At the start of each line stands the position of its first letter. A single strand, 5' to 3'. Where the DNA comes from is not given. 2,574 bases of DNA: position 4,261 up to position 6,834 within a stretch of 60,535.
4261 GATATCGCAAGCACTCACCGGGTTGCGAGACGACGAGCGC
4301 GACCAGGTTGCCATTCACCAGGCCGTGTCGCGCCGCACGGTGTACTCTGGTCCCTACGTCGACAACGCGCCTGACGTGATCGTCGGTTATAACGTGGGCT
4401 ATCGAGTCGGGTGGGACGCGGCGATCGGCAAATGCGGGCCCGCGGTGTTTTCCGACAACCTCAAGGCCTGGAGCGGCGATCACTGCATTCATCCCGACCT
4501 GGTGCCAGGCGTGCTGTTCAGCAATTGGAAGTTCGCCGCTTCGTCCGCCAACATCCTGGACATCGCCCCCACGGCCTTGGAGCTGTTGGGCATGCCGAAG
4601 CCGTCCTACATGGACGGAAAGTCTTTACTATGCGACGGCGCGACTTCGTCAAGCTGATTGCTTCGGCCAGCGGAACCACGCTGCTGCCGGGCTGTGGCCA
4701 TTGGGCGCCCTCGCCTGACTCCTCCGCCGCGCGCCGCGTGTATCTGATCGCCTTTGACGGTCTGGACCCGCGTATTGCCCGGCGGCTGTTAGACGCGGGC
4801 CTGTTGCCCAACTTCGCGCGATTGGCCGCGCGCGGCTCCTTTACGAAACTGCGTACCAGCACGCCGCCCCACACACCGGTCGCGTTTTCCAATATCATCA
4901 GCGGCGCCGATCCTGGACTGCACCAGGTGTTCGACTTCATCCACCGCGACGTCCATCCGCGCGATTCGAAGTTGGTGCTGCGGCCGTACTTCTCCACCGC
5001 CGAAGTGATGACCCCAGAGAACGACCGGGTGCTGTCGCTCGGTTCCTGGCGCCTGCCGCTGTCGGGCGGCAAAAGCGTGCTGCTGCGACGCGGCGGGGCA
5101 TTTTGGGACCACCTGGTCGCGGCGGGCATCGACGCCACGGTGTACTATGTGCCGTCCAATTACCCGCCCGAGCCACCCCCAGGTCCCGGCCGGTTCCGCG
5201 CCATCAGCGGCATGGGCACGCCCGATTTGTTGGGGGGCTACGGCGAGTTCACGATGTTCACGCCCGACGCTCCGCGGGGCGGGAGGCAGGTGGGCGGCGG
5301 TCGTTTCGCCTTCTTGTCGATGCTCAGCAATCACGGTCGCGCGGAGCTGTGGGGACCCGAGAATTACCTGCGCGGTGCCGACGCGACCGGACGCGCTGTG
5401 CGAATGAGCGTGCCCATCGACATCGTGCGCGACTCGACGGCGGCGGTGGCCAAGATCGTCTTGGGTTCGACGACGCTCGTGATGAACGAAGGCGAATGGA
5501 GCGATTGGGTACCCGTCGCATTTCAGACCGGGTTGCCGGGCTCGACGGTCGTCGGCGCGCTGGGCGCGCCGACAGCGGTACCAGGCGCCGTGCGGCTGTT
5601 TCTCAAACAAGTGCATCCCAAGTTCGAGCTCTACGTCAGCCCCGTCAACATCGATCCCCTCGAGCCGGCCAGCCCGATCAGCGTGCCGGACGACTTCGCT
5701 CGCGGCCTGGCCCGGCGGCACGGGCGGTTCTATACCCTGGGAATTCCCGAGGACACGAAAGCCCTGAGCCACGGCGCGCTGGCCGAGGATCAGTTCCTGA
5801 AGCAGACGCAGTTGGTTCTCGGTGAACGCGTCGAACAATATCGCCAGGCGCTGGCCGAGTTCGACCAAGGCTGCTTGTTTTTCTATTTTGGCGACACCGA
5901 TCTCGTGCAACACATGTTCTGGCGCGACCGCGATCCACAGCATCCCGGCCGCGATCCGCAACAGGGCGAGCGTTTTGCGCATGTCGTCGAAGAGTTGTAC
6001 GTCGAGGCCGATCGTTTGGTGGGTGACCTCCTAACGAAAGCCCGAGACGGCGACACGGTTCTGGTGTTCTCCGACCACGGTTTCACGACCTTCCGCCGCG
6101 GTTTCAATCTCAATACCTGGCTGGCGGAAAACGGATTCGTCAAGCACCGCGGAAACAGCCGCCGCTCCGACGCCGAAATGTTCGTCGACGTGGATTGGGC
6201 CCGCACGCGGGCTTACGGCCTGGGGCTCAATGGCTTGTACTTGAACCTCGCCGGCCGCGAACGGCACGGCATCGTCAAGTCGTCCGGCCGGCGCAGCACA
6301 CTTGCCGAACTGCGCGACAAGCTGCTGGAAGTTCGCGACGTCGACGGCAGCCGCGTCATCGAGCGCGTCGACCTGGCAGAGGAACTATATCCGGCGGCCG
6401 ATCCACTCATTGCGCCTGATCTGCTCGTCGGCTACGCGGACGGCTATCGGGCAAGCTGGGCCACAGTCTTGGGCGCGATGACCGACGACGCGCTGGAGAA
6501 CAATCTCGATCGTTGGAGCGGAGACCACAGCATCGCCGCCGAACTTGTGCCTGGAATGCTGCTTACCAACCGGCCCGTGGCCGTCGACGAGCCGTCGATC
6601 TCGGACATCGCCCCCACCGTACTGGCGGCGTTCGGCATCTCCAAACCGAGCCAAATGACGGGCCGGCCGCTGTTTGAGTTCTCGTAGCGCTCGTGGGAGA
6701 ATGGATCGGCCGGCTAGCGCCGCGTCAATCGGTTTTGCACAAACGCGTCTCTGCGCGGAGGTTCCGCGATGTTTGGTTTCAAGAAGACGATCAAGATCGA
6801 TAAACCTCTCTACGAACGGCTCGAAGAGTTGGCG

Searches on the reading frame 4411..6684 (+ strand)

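Call 63: search_protein_families(library=pfam, proteins=[window:4411-6684:+], max_evalue=0.001)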
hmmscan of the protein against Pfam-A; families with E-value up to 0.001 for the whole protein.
window:4411-6684:+ (758 aa): 1 family
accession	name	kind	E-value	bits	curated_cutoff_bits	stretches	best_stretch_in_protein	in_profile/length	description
PF01663.27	Phosphodiest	-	9.1e-27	95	23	2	485-673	159-315/342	Type I phosphodiesterase / nucleotide pyrophosphatase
